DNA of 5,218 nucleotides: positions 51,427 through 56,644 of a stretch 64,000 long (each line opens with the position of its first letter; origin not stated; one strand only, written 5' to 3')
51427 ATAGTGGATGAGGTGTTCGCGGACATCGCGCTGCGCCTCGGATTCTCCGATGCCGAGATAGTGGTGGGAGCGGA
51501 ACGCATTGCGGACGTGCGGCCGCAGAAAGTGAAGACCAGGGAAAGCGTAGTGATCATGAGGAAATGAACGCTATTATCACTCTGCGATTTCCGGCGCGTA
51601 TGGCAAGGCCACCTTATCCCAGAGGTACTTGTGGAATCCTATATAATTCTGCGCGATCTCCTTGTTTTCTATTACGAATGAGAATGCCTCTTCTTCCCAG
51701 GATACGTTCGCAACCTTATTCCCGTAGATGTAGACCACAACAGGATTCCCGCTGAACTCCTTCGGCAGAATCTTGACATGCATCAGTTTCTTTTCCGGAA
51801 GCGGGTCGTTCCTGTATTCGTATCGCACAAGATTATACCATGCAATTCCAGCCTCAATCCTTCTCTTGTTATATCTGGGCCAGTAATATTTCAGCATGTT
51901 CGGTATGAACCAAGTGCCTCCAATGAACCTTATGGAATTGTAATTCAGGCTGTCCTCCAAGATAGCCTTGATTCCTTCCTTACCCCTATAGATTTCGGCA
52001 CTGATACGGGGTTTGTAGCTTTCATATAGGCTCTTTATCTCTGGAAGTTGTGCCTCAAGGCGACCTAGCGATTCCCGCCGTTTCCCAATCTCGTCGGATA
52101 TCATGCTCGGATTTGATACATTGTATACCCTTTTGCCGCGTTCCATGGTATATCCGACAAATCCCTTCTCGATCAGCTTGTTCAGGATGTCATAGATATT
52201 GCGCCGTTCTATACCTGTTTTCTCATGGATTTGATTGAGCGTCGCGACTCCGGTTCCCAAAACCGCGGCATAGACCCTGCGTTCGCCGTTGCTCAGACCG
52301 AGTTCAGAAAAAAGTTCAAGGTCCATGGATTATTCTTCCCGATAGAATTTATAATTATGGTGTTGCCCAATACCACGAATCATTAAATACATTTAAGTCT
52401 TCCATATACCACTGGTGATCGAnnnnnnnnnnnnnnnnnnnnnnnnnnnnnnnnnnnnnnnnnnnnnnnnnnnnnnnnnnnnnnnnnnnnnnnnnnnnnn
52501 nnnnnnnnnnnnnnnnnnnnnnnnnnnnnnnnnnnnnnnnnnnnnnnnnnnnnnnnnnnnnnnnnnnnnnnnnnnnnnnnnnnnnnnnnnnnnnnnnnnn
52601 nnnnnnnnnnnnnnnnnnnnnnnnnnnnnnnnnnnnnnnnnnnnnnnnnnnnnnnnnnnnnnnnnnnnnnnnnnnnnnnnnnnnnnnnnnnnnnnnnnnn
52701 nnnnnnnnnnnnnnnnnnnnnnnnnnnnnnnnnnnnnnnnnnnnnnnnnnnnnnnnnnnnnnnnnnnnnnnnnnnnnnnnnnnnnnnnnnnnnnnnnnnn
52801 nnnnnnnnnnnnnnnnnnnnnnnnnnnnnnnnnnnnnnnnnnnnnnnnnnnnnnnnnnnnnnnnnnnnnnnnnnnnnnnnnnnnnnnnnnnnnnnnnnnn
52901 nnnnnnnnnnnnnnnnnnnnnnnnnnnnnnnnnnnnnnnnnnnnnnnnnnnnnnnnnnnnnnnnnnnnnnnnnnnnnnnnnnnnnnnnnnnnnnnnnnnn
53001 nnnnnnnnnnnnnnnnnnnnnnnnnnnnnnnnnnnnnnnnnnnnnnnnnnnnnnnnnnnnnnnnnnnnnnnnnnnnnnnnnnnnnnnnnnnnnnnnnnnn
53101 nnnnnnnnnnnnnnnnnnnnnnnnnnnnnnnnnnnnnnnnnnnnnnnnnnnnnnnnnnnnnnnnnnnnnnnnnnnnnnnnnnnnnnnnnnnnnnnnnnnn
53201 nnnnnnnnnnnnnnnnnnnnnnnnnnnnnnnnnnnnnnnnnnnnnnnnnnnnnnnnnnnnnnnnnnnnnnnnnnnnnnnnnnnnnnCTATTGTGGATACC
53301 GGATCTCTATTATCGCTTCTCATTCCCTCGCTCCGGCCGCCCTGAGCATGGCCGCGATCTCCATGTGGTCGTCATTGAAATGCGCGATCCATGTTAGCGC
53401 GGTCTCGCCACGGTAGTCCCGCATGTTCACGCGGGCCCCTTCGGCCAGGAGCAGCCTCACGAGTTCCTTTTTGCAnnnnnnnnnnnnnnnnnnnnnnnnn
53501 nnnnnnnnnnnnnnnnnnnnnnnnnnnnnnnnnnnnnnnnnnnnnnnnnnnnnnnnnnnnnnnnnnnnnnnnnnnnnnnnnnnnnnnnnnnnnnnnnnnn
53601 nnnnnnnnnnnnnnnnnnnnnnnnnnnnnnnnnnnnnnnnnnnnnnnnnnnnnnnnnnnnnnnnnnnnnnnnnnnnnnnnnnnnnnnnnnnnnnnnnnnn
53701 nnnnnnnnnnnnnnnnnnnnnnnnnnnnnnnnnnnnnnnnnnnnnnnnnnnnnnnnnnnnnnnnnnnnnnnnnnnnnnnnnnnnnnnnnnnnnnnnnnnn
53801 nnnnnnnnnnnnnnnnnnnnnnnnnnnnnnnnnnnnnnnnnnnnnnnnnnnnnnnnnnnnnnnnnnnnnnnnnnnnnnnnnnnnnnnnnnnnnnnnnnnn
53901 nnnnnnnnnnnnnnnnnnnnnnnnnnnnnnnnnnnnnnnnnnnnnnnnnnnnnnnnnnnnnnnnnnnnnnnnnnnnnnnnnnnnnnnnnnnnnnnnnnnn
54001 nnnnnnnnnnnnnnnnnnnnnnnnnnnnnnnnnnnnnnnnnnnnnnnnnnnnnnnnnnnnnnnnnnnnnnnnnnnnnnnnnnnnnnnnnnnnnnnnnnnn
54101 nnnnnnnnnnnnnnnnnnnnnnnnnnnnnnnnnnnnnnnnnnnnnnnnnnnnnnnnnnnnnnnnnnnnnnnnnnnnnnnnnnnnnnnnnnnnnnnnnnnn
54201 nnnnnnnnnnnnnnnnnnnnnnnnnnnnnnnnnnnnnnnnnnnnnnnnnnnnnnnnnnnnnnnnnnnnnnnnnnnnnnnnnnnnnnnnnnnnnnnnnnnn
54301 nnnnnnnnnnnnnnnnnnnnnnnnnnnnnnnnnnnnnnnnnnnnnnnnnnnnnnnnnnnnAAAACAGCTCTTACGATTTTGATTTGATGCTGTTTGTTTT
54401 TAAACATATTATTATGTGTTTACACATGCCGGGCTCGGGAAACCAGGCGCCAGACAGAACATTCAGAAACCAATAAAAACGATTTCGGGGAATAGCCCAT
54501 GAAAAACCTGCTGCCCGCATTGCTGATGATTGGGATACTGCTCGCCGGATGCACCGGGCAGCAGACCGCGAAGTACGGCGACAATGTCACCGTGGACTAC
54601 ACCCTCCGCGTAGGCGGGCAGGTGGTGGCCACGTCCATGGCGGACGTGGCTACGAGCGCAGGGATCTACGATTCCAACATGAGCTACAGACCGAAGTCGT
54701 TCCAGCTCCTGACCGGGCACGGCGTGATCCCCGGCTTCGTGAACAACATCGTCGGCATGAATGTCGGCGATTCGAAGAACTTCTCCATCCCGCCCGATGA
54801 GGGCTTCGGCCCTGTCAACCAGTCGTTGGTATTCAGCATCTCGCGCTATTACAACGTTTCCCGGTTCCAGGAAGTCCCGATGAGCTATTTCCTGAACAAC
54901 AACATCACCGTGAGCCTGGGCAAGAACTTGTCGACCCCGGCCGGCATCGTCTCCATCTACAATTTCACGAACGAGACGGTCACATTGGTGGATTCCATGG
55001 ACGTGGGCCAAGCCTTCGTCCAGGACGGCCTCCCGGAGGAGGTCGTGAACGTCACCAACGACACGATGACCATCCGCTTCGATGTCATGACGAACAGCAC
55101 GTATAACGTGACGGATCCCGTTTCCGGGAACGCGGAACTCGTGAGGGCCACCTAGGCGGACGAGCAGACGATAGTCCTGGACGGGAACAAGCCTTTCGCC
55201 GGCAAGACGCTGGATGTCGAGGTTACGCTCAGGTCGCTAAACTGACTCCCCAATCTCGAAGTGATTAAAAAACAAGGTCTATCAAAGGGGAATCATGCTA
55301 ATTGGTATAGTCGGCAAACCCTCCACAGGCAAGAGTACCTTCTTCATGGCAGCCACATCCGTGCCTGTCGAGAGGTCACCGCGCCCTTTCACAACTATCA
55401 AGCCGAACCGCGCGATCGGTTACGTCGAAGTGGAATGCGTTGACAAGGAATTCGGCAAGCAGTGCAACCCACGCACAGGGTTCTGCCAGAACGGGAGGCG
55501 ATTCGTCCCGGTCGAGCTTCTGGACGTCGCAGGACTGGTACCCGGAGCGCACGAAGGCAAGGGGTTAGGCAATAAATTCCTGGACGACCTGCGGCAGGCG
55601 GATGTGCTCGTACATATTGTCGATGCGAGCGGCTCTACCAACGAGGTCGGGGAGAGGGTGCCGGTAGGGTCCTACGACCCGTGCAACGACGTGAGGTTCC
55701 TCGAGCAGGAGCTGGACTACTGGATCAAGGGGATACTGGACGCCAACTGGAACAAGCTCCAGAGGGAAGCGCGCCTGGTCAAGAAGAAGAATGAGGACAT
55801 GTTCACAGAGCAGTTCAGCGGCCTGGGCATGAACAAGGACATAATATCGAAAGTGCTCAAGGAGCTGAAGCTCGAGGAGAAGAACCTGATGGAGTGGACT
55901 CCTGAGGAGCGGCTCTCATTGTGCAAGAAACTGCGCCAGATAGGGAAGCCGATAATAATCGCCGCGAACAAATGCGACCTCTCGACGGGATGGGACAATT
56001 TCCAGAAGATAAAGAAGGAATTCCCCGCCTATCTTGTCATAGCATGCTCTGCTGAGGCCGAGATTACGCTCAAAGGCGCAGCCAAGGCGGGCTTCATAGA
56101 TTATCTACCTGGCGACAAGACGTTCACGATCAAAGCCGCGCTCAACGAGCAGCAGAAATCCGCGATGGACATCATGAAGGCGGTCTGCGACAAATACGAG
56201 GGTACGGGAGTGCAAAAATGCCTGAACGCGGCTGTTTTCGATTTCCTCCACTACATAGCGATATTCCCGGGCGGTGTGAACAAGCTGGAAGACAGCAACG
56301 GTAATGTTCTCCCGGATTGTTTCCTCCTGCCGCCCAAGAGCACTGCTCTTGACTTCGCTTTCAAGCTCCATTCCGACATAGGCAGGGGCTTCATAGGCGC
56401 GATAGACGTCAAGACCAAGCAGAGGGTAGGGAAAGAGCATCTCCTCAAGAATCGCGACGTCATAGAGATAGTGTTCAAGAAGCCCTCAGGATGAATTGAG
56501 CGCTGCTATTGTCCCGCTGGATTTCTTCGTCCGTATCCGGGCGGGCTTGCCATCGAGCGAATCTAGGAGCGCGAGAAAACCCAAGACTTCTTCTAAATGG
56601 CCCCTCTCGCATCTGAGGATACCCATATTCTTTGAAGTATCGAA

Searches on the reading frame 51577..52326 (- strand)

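Call 28: search_protein_families(library=pfam, proteins=[window:51577-52326:-], max_evalue=0.001)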
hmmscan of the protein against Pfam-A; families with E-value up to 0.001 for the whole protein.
window:51577-52326:- (249 aa): 1 family
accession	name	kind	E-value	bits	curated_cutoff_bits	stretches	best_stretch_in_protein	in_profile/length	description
PF01978.25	TrmB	-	4.6e-14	52.5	25.6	1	7-73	2-67/68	Sugar-specific transcriptional regulator TrmB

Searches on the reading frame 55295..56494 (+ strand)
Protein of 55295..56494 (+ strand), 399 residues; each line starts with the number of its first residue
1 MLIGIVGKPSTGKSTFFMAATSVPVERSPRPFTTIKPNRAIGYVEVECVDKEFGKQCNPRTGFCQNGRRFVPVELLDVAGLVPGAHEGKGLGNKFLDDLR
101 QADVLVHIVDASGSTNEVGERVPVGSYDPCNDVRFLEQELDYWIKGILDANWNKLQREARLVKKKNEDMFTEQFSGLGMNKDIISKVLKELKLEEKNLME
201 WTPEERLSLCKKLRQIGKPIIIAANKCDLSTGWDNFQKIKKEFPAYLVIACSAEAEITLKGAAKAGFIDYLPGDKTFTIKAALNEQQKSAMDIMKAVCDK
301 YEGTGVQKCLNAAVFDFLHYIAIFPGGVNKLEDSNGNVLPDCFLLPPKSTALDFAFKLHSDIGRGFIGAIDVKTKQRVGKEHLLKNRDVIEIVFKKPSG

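Call 57: search_protein_families(library=pfam, proteins=[window:55295-56494:+], max_evalue=0.001)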
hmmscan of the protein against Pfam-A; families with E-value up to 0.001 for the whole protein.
window:55295-56494:+ (399 aa): 3 families
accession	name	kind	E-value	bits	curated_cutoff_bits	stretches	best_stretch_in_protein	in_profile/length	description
PF08438.16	YGR210-like_G4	-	6.7e-30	104.1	24.7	1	223-325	1-105/108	Obg-like GTPase YGR210-like, G4 motif-containing domain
PF01926.29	MMR_HSR1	-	1.5e-14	54.5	21.9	1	3-113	2-87/113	50S ribosome-binding GTPase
PF02824.27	TGS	-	3.8e-11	43.3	22.2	1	338-393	4-59/60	TGS domain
